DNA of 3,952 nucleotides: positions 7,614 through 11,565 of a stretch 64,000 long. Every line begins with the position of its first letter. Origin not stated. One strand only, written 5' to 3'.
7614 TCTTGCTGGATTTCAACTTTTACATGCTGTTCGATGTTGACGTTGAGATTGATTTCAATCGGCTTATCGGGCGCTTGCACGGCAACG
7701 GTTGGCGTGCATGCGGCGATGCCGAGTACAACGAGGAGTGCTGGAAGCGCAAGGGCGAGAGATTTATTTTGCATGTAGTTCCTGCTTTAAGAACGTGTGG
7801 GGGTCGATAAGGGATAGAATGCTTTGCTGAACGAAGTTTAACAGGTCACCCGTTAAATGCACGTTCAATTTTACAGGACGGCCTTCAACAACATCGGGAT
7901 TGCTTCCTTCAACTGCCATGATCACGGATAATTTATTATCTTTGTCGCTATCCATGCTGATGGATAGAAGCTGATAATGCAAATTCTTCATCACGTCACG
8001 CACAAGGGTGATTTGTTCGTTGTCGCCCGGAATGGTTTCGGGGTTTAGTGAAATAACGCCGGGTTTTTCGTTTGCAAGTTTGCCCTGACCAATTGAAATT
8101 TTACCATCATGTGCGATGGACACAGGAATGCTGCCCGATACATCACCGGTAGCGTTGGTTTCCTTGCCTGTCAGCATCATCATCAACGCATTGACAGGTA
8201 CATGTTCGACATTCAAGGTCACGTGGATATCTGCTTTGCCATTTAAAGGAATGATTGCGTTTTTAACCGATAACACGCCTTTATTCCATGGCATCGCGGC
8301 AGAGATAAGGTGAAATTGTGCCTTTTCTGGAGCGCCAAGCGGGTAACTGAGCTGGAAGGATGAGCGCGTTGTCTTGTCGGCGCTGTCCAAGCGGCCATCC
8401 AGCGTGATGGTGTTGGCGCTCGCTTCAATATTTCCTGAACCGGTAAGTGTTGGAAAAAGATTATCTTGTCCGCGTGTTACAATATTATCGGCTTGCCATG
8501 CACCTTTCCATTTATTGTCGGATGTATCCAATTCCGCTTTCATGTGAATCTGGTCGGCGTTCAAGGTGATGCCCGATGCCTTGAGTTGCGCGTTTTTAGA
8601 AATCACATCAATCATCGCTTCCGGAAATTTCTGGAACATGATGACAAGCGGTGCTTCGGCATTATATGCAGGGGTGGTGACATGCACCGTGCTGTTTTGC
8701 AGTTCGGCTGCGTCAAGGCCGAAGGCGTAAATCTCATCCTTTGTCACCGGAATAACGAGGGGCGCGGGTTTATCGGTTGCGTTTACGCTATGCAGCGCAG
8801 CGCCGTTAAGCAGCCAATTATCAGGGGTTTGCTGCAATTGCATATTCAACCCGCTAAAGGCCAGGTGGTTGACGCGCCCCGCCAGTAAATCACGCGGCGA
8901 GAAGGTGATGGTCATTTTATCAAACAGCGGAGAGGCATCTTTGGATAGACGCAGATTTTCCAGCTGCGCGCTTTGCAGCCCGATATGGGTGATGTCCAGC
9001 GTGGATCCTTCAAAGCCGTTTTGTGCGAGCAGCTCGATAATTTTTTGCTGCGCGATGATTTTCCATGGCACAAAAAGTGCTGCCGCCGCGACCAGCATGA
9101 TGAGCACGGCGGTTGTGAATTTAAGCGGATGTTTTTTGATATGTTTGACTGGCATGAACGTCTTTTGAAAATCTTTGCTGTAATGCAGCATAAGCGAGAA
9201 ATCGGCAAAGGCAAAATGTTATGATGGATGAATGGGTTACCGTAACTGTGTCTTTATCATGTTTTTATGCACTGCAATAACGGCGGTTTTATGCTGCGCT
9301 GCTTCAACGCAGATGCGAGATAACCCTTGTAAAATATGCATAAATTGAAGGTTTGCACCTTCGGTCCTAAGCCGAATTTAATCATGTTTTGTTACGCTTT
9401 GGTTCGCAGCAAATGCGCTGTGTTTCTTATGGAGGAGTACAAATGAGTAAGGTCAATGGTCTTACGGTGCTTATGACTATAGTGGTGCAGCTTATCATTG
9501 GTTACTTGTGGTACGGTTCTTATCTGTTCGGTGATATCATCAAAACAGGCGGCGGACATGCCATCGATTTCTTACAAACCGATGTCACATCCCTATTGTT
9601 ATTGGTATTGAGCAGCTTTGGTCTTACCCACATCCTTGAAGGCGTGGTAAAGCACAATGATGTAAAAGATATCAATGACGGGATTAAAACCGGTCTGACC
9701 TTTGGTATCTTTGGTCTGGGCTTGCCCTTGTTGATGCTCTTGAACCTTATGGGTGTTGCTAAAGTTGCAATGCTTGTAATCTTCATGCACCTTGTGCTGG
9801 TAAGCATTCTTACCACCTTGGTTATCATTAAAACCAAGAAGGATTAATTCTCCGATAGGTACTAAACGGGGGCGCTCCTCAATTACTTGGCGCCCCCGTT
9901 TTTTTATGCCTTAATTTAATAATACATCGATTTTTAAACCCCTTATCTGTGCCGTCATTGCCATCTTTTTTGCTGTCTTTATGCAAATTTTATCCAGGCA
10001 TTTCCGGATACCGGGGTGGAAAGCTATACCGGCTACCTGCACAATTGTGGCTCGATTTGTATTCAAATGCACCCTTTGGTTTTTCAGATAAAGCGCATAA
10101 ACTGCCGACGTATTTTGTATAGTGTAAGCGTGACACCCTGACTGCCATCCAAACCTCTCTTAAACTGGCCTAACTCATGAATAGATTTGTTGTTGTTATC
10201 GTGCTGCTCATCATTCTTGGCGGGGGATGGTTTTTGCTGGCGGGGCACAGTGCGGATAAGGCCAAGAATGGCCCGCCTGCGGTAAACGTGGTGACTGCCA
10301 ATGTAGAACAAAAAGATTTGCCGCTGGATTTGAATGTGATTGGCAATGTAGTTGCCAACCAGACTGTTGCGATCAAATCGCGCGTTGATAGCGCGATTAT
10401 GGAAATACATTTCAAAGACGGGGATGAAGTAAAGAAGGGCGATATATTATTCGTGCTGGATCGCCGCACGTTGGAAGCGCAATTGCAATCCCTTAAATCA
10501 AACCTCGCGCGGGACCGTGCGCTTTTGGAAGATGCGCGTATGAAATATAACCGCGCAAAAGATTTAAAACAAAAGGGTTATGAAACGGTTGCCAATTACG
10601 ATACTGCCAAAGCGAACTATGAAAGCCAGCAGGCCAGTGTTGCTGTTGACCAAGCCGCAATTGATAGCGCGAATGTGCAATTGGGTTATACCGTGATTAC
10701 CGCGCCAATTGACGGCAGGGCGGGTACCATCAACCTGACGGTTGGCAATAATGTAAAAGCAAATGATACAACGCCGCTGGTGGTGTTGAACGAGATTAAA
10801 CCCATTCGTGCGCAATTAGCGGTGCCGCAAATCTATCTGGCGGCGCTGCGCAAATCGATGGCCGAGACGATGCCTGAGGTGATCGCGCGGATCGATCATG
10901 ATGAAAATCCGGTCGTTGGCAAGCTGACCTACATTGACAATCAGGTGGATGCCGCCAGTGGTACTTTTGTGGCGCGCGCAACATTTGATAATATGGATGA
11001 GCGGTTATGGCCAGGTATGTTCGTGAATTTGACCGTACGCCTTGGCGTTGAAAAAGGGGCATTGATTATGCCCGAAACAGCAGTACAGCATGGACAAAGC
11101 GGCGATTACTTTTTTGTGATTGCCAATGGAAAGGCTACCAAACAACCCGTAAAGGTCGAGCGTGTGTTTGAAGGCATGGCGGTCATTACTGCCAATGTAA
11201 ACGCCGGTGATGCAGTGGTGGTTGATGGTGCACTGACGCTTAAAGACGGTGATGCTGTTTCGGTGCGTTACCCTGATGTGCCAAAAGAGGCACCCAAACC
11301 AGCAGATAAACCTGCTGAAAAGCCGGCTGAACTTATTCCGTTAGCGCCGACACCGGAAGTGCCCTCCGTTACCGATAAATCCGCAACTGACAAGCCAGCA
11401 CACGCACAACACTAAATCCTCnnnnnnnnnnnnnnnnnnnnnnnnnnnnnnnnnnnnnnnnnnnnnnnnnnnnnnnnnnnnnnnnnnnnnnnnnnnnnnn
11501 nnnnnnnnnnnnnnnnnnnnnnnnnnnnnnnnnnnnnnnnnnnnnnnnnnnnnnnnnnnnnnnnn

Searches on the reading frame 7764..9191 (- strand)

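Call 47: search_protein_families(library=pfam, proteins=[window:7764-9191:-])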
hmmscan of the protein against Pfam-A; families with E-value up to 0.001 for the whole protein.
window:7764-9191:- (475 aa): 1 family
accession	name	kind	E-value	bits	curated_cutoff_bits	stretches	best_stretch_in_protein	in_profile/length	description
PF11739.14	YdbH-like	-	7.4e-33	114.9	26.3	2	279-451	702-872/893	Intermembrane phospholipid transport protein YdbH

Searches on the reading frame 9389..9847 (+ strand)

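Call 47: search_protein_families(library=pfam, proteins=[window:9389-9847:+])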
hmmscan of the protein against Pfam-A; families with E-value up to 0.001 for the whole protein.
window:9389-9847:+ (152 aa): 1 family
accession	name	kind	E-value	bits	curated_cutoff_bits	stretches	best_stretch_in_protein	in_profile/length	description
PF08570.15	DUF1761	-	0.00011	22.9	31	1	26-139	2-114/123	Protein of unknown function (DUF1761)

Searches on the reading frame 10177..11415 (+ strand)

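Call 47: search_protein_families(library=pfam, proteins=[window:10177-11415:+])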
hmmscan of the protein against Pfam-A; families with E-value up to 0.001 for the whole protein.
window:10177-11415:+ (412 aa): 3 families
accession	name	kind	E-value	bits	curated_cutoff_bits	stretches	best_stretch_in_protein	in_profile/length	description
PF16576.10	HlyD_D23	-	2e-14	53.8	30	1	51-283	5-214/214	Barrel-sandwich domain of CusB or HlyD membrane-fusion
PF13437.12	HlyD_3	-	1.2e-09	39.3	22.2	1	173-278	1-104/106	HlyD family secretion protein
PF13533.13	Biotin_lipoyl_2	-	2.1e-07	31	29.8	1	64-95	1-32/32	Biotin-lipoyl like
